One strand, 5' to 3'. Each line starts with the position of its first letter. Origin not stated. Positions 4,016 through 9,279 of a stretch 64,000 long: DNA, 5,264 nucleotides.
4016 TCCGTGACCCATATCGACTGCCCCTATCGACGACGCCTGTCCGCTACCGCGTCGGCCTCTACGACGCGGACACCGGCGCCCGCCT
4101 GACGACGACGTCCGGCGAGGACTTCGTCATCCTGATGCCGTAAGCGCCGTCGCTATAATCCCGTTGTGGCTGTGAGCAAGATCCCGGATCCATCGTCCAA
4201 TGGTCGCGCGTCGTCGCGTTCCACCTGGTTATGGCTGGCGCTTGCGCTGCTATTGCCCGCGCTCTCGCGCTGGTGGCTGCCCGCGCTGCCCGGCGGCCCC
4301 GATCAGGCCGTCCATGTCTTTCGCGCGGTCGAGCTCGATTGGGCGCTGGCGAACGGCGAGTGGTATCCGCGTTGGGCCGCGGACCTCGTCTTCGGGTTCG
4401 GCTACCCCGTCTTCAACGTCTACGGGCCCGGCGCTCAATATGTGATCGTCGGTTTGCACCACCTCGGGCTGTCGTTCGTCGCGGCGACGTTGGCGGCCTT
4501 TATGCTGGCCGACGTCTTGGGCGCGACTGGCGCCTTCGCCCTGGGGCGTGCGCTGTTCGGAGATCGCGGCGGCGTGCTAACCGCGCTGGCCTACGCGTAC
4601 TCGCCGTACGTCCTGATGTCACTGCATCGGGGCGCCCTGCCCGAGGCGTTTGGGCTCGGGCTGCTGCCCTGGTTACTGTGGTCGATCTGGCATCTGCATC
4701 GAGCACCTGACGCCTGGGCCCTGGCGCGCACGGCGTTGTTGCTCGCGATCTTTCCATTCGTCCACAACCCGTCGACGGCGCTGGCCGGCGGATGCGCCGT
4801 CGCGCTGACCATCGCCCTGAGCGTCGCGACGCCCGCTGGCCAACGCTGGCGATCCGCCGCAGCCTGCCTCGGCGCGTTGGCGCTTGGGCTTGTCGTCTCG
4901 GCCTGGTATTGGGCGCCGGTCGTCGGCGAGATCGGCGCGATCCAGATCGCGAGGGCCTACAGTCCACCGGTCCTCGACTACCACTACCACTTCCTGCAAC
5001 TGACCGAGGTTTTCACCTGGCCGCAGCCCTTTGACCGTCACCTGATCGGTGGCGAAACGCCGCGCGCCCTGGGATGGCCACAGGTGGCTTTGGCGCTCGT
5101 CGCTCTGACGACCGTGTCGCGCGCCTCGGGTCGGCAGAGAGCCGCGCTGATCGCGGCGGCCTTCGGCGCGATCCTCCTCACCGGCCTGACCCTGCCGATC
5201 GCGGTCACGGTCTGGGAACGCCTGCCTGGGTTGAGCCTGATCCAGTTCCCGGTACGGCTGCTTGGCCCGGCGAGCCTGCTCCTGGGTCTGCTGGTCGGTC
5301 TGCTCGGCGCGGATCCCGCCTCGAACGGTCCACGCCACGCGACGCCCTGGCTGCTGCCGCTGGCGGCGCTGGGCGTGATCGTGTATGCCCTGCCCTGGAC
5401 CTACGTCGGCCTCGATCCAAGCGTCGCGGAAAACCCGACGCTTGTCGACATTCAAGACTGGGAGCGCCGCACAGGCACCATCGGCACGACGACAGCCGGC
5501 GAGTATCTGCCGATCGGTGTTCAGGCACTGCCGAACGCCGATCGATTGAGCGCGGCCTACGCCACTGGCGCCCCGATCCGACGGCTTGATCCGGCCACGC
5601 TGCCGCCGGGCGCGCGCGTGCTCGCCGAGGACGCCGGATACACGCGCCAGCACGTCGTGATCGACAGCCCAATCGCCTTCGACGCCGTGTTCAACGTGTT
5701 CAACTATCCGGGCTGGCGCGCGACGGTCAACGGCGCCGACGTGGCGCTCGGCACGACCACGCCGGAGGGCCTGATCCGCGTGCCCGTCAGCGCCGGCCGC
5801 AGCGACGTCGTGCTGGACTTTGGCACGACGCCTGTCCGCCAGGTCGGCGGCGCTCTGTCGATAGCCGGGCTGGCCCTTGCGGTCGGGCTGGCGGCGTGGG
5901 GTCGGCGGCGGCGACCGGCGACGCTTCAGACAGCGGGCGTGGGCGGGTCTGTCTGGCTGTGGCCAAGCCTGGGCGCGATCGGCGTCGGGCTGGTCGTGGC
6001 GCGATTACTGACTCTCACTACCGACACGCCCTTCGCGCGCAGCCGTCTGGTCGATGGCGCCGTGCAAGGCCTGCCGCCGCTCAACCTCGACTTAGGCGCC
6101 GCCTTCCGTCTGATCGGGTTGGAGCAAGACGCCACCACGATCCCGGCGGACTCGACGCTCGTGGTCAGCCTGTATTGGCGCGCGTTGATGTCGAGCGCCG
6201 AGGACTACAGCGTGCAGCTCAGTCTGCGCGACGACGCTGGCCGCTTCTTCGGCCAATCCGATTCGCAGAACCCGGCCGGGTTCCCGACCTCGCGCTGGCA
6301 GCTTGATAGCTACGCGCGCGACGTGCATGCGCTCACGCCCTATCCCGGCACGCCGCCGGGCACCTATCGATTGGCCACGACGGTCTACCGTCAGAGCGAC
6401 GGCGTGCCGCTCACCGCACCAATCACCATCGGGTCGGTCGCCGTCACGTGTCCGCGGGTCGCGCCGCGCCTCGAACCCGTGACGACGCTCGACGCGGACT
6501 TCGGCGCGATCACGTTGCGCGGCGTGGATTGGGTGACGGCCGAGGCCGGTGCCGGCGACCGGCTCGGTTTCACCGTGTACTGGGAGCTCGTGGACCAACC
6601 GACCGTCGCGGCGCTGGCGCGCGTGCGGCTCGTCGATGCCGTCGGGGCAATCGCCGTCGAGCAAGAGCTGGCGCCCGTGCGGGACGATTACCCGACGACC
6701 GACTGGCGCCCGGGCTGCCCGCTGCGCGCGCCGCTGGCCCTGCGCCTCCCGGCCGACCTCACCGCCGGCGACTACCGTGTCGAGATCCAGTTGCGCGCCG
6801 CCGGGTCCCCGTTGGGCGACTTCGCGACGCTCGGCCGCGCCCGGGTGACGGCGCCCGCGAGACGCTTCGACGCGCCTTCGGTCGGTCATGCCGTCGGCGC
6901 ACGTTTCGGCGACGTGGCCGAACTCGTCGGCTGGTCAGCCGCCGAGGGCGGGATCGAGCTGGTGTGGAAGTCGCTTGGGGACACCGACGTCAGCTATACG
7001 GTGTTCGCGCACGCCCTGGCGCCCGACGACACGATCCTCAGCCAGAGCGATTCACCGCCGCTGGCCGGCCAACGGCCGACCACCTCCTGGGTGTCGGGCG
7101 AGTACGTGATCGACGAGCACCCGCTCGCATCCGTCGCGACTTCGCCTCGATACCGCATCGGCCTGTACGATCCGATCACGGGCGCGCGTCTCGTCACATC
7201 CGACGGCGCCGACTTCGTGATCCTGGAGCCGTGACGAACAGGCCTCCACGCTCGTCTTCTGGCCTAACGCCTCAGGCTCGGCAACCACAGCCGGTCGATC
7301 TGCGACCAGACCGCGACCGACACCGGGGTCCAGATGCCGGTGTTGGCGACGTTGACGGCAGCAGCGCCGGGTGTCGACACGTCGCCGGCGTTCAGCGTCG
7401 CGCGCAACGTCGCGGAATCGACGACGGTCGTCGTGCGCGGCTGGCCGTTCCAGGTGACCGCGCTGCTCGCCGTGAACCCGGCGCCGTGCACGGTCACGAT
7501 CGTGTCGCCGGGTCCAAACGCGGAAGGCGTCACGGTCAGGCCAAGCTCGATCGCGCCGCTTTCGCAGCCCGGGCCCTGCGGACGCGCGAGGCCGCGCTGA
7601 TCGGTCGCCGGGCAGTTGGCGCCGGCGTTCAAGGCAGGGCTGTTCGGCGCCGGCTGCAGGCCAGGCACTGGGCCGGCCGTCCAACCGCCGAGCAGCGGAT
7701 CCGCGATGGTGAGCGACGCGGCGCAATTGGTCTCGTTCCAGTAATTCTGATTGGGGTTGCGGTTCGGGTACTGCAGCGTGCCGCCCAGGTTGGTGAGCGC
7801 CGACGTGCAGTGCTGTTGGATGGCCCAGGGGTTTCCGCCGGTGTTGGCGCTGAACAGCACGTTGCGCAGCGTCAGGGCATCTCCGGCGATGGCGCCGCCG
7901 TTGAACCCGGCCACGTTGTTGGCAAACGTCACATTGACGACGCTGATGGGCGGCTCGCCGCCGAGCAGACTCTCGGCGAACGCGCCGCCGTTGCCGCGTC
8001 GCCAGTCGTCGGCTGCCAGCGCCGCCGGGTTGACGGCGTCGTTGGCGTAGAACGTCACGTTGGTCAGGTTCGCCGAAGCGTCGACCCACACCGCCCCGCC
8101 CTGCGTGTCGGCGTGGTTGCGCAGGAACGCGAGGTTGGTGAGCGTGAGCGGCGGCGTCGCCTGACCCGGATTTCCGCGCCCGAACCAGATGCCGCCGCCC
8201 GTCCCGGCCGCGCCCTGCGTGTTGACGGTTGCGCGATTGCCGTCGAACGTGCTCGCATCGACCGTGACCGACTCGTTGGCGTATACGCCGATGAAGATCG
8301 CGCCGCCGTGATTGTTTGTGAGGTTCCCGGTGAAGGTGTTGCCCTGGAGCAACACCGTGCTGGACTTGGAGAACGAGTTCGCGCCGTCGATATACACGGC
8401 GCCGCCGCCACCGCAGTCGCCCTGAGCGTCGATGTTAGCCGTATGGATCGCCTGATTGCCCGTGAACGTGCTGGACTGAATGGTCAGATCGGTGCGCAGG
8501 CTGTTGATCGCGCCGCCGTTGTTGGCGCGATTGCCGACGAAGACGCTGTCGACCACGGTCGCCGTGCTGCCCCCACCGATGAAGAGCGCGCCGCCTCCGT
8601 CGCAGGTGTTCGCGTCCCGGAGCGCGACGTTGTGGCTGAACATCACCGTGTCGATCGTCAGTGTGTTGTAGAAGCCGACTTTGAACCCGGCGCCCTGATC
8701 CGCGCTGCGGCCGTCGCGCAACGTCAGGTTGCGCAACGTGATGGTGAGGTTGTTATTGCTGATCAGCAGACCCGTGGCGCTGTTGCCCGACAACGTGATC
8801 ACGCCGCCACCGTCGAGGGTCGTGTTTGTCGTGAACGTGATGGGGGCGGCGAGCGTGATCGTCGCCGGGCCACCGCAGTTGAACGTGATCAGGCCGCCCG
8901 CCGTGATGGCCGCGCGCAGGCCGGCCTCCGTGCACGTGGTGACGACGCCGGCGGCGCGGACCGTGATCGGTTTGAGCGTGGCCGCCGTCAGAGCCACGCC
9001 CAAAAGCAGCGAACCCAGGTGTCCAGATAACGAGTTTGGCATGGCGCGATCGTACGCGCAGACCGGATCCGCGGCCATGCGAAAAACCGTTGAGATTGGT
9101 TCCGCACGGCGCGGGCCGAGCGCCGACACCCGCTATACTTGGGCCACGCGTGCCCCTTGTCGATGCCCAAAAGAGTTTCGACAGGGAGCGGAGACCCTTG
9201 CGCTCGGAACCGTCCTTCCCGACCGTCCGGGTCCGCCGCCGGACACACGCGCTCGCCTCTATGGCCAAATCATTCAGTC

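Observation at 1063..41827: Eight GT-C-like polytopic membrane genes of several families lie within about 41 kb, threaded through housekeeping translation genes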

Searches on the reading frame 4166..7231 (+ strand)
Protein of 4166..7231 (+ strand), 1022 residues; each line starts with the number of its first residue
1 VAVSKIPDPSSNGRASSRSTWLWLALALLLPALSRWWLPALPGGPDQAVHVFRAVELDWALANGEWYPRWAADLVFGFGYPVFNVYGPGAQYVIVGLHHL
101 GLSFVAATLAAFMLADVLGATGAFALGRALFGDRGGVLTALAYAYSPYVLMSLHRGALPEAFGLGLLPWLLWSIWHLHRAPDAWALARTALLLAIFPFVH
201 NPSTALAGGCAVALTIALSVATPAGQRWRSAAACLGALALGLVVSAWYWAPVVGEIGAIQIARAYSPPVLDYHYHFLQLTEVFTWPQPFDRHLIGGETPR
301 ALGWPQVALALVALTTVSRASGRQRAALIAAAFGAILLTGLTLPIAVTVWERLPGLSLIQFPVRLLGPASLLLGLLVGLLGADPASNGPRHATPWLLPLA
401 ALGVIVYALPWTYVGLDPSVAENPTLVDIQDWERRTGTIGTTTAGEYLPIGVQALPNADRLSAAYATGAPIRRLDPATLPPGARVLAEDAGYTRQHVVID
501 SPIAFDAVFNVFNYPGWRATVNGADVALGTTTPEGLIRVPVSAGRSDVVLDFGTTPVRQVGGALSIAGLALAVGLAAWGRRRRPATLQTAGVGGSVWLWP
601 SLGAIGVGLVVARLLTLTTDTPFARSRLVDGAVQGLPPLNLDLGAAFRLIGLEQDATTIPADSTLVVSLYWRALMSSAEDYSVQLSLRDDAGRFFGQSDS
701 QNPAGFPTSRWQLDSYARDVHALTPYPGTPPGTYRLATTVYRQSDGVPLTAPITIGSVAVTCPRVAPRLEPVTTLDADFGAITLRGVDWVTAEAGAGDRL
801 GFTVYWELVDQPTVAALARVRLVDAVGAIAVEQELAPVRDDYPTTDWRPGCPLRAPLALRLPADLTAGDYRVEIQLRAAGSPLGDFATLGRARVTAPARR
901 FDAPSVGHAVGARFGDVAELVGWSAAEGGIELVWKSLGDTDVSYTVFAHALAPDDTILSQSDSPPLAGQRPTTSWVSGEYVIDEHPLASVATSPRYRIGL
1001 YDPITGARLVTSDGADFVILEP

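Call 4: search_protein_families(library=pfam, proteins=[window:4166-7231:+], max_evalue=0.01)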
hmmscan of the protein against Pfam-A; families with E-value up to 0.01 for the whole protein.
window:4166-7231:+ (1022 aa): 1 family
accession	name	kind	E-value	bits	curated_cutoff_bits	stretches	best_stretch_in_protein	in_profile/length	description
PF10131.15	PTPS_related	-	1.2e-07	31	26.4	1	86-380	4-279/621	6-pyruvoyl-tetrahydropterin synthase related domain; membrane protein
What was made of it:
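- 4166..7234 (+): GTC2: PTPS_related GT-C with 3 C-terminal Ig-like repeats. Pfam PF10131, 31.0 bits against a 26.4 cut-off (call 4).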

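Call 23: find_related_loci(query=A1, collection=genome_contigs, flank=10000)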
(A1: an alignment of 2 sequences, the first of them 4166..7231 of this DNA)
Query A1 (1022 aa) in genome_contigs; peptide patterns used: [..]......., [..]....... (x = any residue, [..] = any of these).
52 stretches matched a pattern; 18 encode a relative of the query (tblastn E <= 1e-3); 18 distinct loci.
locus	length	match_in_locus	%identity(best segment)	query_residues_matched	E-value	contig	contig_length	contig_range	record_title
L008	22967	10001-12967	61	34-1022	0e+0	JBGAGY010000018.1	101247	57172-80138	MAG: Anaerolineales bacterium isolate MAG_MBR_H125.91 MBRH125-91_opera_contig_1002, whole genome shotgun sequence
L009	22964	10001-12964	63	35-1022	0e+0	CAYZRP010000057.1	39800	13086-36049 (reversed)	MAG TPA_asm: uncultured Anaerolineales bacterium isolate SRP298887_co1_48 genome assembly, contig: NODE_720_length_39800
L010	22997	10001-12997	60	27-1022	0e+0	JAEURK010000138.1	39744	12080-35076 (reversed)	MAG: Anaerolineales bacterium isolate new MAG-275 k141_2024946, whole genome shotgun sequence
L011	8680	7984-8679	76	17-247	3e-76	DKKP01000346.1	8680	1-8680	MAG TPA_asm: Anaerolineales bacterium UBA6663 UBA6663_contig_3972, whole genome shotgun sequence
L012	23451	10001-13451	28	43-586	2e-41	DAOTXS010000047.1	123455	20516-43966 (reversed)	MAG TPA_asm: Anaerolineae bacterium isolate H21_272 k133_2850849, whole genome shotgun sequence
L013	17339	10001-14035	29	11-1018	3e-40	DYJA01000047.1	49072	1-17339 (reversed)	MAG TPA_asm: Candidatus Aquidulcis sp. isolate FI88_2_58_12 Afr_mines_FI88_297_length_49072_cov_4_777322, whole genome s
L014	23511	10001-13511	28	43-593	1e-39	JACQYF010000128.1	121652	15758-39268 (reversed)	MAG: Chloroflexi bacterium isolate NC_groundwater_1534_Pr4_S-0.65um_60_13 SR1-18-Sp65_coassembly_scaffold_310866, whole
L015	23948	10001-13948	28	43-1020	3e-39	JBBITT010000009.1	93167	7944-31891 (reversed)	MAG: Chloroflexota bacterium isolate RVF170221_bin_402 NODE_302_length_93167_cov_19.594252, whole genome shotgun sequenc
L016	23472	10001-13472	29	43-588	7e-39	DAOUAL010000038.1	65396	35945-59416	MAG TPA_asm: Anaerolineae bacterium isolate H63_652 k137_341906, whole genome shotgun sequence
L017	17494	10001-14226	32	39-746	3e-38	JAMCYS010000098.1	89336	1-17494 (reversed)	MAG: Chloroflexota bacterium isolate FK_Sedi_B_Bin.34 NODE_452_length_89336_cov_9.62196, whole genome shotgun sequence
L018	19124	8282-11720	28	43-583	3e-38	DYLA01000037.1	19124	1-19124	MAG TPA_asm: Anaerolinea sp. isolate SulCav_AS07-7_2_61_27 SulCav_AS07_7_2839_length_19124_cov_15_618386, whole genome s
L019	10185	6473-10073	29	19-578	9e-38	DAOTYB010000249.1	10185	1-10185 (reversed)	MAG TPA_asm: Anaerolineae bacterium isolate H23_303 k115_66320, whole genome shotgun sequence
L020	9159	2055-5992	30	43-1018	8e-36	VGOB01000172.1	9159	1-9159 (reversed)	MAG: Chloroflexi bacterium isolate K_DeepCast_250m_m1_199 K_DeepCast_250m_m1_199_Ga0194125_10016553, whole genome shotgu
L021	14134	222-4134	30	19-1018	2e-35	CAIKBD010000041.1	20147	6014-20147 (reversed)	MAG: uncultured Anaerolineales bacterium isolate LaPlata-a_bin-0606 genome assembly, contig: bin-0606:041/530, whole gen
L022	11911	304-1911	27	44-583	9e-33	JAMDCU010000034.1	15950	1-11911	MAG: Chloroflexota bacterium isolate FK_Sedi_B_Bin.16 NODE_13758_length_15950_cov_6.42596, whole genome shotgun sequence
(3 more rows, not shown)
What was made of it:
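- Tried and rejected: The second scan, with a GTC1/GTC2 alignment, worked (call 23).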

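Call 25: search_protein_families(library=ncbifam, proteins=[window:4166-7231:+], max_evalue=0.1)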
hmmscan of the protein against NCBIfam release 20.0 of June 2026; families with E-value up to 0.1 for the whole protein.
window:4166-7231:+ (1022 aa): 0 families

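Call 86: search_protein_families(library=pfam, proteins=[L008:8618-9865:+], max_evalue=0.1)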
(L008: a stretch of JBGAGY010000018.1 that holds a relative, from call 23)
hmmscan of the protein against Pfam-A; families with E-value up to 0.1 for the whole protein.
L008:8618-9865:+ (416 aa): 2 families
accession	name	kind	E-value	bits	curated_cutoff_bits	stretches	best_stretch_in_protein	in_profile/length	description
PF06722.18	EryCIII-like_C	-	3e-14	53.7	31.7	1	295-400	27-131/145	Erythromycin biosynthesis protein CIII-like, C-terminal domain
PF03033.26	Glyco_transf_28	-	7.7e-09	36.2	26.2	1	3-56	1-56/139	Glycosyltransferase family 28 N-terminal domain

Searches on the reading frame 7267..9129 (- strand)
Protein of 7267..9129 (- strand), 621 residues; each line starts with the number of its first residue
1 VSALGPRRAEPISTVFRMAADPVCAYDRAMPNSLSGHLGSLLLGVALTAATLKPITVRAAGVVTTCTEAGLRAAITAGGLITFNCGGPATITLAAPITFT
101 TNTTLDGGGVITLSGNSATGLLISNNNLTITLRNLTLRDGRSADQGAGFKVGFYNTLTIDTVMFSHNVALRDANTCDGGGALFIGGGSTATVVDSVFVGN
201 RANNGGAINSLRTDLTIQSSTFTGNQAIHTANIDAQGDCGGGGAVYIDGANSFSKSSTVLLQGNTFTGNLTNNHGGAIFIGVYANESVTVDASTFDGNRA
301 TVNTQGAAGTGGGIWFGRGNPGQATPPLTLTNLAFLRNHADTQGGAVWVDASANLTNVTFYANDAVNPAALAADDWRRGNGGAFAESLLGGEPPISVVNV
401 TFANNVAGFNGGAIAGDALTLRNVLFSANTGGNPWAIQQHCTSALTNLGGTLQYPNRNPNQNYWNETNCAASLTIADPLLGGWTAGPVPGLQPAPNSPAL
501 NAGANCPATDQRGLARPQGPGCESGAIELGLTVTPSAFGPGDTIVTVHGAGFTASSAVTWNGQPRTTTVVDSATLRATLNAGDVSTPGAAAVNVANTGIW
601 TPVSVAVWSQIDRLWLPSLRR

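Call 4: search_protein_families(library=pfam, proteins=[window:7267-9129:-], max_evalue=0.01)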
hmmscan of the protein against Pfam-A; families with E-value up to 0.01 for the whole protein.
window:7267-9129:- (621 aa): 2 families
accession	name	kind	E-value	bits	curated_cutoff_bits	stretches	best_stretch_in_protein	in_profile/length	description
PF02415.23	Chlam_PMP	-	3.7e-11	42.5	20.6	0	219-247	1-18/19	Chlamydia polymorphic membrane protein (Chlamydia_PMP) repeat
PF01833.30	TIG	-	0.00024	21.5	20.9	1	533-598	6-72/84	IPT/TIG domain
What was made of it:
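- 7264..9129 (-): Secreted or membrane-anchored PMP-repeat / TIG-domain protein, a conserved neighbour of GTC2. Pfam Chlam_PMP and TIG (call 4).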
